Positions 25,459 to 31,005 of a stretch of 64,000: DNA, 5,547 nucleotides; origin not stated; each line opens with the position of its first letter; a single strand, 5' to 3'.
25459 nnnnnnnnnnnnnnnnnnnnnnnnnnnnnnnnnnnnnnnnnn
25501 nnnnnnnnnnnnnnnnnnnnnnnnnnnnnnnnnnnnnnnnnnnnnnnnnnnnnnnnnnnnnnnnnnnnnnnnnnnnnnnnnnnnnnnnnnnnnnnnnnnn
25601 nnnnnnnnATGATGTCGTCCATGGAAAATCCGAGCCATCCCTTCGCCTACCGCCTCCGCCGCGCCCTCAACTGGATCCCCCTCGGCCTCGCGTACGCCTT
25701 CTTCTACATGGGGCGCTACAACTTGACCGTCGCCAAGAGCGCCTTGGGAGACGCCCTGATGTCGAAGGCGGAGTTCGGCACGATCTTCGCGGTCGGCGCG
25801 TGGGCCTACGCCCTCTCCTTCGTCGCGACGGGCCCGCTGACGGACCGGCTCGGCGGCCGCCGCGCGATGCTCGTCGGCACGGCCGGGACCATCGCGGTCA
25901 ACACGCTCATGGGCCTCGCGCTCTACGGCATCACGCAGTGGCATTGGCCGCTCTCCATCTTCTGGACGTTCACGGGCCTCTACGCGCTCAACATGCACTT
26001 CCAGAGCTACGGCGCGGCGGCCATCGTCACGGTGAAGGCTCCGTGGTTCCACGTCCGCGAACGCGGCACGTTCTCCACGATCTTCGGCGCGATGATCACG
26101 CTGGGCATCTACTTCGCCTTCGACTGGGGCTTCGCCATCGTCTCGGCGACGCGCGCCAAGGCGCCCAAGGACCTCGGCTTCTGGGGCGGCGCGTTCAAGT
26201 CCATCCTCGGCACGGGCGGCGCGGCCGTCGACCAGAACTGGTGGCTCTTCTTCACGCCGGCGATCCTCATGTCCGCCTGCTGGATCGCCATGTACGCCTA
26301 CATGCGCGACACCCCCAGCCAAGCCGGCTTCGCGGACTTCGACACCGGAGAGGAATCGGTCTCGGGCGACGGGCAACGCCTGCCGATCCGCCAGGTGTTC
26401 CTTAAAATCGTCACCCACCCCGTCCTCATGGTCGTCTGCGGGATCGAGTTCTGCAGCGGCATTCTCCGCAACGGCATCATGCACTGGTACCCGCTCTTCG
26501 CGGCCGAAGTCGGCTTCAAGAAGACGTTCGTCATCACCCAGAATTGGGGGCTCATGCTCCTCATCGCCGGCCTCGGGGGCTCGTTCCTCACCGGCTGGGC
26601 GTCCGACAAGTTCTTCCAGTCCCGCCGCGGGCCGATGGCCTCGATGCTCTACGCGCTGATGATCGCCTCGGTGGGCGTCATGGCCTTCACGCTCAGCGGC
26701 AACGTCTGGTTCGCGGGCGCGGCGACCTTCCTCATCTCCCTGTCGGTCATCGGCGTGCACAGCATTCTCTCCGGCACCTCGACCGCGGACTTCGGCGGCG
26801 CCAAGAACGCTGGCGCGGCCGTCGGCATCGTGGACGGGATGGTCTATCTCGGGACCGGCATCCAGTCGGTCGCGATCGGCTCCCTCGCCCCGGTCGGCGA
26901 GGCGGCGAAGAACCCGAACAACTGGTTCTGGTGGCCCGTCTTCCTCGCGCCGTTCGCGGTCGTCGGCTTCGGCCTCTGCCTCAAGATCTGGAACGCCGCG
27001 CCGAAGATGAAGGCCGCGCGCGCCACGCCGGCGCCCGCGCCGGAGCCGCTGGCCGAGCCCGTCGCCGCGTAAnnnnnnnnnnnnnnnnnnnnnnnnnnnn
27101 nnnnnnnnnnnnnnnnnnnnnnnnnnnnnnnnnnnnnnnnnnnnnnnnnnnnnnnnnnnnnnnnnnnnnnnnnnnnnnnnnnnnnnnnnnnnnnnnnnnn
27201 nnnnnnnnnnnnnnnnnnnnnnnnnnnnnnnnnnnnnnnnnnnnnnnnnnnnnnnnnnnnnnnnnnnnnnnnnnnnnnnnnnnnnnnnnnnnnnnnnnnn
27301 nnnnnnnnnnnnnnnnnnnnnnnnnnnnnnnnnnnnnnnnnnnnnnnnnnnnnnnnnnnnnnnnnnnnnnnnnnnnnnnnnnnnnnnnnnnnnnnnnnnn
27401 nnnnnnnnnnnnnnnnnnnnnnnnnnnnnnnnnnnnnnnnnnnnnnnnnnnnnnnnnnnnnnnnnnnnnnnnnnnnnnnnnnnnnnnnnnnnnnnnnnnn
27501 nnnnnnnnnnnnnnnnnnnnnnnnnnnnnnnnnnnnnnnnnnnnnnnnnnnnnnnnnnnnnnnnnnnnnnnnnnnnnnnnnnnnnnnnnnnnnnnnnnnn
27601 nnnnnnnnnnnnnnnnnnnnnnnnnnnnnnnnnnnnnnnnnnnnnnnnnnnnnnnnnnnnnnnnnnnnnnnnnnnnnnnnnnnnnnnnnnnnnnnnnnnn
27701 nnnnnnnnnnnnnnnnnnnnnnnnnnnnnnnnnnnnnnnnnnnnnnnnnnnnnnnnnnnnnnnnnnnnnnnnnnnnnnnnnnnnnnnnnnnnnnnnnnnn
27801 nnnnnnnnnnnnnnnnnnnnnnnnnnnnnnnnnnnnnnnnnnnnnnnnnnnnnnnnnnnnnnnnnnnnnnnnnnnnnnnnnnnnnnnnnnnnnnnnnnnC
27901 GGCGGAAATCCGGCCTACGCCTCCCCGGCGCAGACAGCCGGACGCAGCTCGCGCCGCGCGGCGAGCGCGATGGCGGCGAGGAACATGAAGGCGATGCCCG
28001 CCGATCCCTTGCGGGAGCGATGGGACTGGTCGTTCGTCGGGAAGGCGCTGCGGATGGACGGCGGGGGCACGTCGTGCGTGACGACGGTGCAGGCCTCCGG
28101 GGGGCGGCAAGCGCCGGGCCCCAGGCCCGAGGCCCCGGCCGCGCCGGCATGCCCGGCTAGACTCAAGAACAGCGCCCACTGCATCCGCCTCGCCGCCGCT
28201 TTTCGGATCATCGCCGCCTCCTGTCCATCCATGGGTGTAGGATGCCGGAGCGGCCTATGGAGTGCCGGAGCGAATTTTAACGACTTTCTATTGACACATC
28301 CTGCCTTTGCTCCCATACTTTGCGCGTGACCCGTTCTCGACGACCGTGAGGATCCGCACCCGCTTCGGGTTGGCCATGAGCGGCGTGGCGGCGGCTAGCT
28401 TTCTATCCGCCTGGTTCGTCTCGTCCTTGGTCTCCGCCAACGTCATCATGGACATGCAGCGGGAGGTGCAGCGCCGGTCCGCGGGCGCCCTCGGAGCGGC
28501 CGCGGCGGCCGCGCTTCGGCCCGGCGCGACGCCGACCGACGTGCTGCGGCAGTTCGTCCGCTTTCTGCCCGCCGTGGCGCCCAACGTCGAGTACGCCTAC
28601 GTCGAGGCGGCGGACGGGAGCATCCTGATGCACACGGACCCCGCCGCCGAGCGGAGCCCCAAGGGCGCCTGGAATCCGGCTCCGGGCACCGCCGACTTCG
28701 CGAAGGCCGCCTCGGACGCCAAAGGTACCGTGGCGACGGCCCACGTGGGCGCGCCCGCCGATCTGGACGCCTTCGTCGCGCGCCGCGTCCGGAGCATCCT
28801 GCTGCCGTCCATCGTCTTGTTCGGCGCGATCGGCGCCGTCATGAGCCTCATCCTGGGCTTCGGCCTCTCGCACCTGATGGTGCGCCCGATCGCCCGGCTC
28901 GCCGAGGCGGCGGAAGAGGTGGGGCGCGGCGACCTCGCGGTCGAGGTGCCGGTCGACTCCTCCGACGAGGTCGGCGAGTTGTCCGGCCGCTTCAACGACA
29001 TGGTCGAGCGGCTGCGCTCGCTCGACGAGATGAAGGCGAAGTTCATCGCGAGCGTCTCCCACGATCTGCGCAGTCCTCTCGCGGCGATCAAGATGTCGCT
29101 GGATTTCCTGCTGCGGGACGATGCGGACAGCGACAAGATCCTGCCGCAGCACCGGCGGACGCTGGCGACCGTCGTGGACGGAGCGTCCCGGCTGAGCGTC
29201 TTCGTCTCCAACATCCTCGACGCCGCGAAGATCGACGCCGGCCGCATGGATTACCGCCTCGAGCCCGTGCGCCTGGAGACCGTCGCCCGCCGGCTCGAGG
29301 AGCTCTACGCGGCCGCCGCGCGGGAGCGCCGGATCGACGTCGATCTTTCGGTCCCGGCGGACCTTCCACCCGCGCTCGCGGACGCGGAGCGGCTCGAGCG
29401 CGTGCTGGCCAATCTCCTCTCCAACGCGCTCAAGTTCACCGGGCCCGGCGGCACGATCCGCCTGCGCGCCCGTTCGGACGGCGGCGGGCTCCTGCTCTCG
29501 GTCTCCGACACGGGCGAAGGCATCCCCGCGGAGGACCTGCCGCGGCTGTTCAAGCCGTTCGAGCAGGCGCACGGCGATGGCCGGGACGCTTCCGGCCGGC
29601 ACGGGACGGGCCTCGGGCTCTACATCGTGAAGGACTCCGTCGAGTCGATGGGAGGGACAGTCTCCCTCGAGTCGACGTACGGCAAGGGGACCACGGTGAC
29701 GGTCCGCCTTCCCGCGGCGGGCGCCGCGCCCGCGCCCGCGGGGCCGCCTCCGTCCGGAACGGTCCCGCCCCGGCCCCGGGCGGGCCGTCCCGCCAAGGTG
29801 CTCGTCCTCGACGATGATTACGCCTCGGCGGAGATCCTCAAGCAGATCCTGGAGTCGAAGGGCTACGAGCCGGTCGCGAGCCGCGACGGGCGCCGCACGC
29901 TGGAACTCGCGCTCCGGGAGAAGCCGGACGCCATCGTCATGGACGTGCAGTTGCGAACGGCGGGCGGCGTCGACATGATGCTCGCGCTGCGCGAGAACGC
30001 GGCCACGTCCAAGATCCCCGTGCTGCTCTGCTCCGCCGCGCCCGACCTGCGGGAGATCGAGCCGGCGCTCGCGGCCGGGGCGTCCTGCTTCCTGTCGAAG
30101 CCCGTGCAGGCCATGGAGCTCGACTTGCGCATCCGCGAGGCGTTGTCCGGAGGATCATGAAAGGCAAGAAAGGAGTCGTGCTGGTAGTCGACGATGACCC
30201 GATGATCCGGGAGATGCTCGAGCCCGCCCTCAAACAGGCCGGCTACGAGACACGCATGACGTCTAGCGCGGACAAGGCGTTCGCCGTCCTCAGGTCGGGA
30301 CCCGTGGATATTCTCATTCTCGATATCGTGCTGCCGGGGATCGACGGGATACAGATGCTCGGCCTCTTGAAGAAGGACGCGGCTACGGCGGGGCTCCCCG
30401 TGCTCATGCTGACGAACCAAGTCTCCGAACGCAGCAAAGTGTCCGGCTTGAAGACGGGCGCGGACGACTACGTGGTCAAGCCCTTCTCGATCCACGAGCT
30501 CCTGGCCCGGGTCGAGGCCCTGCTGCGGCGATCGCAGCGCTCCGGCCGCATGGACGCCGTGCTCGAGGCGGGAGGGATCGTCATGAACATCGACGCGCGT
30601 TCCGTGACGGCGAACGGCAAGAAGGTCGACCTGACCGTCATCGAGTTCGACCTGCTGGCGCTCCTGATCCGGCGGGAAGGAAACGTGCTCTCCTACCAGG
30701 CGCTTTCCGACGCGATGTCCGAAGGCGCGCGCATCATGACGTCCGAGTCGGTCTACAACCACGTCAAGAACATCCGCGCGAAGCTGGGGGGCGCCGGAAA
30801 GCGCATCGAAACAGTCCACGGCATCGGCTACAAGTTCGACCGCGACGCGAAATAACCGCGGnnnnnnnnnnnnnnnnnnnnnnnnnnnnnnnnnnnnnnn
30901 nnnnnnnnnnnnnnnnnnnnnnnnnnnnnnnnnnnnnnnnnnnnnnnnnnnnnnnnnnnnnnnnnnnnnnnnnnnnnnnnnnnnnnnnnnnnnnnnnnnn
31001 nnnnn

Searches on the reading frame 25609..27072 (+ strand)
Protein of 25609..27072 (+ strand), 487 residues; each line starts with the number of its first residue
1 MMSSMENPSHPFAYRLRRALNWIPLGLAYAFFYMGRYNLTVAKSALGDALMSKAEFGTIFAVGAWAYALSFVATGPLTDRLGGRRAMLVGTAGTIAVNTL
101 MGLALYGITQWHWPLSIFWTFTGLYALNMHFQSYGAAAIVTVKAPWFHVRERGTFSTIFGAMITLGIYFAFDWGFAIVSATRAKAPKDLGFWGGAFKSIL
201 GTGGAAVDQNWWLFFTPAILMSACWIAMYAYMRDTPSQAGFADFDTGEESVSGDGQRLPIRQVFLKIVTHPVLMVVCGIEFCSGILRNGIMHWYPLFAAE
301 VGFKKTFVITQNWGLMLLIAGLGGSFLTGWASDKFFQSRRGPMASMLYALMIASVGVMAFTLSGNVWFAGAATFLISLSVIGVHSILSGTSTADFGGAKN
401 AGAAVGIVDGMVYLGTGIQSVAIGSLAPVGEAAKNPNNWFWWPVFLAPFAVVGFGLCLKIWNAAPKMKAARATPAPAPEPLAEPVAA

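Call 3: search_protein_families(library=pfam, proteins=[window:25609-27072:+], max_evalue=0.1)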
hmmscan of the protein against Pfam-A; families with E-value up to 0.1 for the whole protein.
window:25609-27072:+ (487 aa): 1 family
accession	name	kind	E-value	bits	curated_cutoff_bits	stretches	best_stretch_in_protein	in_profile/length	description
PF07690.21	MFS_1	-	1.1e-22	80.9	33.4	1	25-418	1-345/347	Major Facilitator Superfamily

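Call 5: search_protein_families(library=ncbifam, proteins=[window:25609-27072:+], max_evalue=0.1)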
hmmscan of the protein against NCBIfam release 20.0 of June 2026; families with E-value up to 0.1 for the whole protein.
window:25609-27072:+ (487 aa): 5 families
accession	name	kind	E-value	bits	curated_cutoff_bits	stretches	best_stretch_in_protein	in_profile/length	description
TIGR00881.1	2A0104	subfamily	1.6e-33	116.3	407.75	2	192-427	130-370/379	phosphoglycerate transporter protein PgtP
TIGR00712.1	glpT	equivalog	2.8e-23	82.7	632.55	1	14-423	23-403/440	glycerol-3-phosphate transporter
NF008661.1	PRK11663.1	subfamily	1.7e-21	76.7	564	2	206-423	178-400/439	MFS transporter family glucose-6-phosphate receptor UhpC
NF008433.0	PRK11273.1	equivalog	1e-20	74.3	748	2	194-423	169-403/452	glycerol-3-phosphate transporter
NF047787.1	PhglyTportPgtP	equivalog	1e-10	41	750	2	14-161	23-160/451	phosphoglycerate transporter PgtP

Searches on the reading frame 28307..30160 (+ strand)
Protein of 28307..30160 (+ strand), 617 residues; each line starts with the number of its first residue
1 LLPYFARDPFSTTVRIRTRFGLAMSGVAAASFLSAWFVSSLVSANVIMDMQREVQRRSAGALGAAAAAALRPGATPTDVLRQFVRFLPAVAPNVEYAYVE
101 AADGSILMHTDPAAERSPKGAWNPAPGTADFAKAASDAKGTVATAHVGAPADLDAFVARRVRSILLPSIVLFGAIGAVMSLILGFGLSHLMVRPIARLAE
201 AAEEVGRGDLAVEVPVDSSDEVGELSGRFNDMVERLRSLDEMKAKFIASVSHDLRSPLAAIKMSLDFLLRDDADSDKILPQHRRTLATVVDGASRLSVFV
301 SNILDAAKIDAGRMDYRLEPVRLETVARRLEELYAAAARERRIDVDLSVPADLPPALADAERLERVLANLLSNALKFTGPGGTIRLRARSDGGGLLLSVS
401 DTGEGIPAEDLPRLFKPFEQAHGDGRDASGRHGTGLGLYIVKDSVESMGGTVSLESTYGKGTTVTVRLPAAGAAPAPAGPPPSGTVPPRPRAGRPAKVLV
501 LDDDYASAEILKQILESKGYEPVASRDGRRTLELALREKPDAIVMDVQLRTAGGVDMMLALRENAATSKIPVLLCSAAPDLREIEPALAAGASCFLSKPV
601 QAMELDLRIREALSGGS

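Call 64: search_protein_families(library=pfam, proteins=[window:28307-30160:+], max_evalue=0.001)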
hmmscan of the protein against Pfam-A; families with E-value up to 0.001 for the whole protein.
window:28307-30160:+ (617 aa): 5 families
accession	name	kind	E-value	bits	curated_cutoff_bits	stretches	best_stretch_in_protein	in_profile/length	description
PF02518.31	HATPase_c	-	6e-33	114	26.4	1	359-470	2-109/111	Histidine kinase-, DNA gyrase B-, and HSP90-like ATPase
PF00072.30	Response_reg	-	9.5e-19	68.1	30.2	1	498-609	1-110/111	Response regulator receiver domain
PF00672.30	HAMP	-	9.1e-17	61.6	25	1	187-237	2-52/53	HAMP domain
PF00512.31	HisKA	-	8.3e-14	51.8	26.9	1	243-312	2-66/66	His Kinase A (phospho-acceptor) domain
PF13581.12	HATPase_c_2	-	1.9e-05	25.1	27.4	1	360-467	29-126/127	Histidine kinase-like ATPase domain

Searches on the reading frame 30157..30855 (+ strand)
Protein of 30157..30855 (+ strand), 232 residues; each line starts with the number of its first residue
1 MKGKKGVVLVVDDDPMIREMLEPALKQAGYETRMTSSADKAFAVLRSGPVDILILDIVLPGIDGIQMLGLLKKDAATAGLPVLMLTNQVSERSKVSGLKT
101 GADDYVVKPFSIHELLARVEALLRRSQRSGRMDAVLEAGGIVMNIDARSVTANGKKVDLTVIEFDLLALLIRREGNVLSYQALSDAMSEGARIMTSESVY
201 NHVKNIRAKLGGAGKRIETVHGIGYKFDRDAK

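Call 64: search_protein_families(library=pfam, proteins=[window:30157-30855:+], max_evalue=0.001)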
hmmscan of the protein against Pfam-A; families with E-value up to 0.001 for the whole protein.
window:30157-30855:+ (232 aa): 2 families
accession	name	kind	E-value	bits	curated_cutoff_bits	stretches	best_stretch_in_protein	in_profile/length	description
PF00072.30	Response_reg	-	4.3e-27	94.9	30.2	1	8-120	1-111/111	Response regulator receiver domain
PF00486.34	Trans_reg_C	-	2.9e-16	59.7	26.2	1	154-227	1-77/77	Transcriptional regulatory protein, C terminal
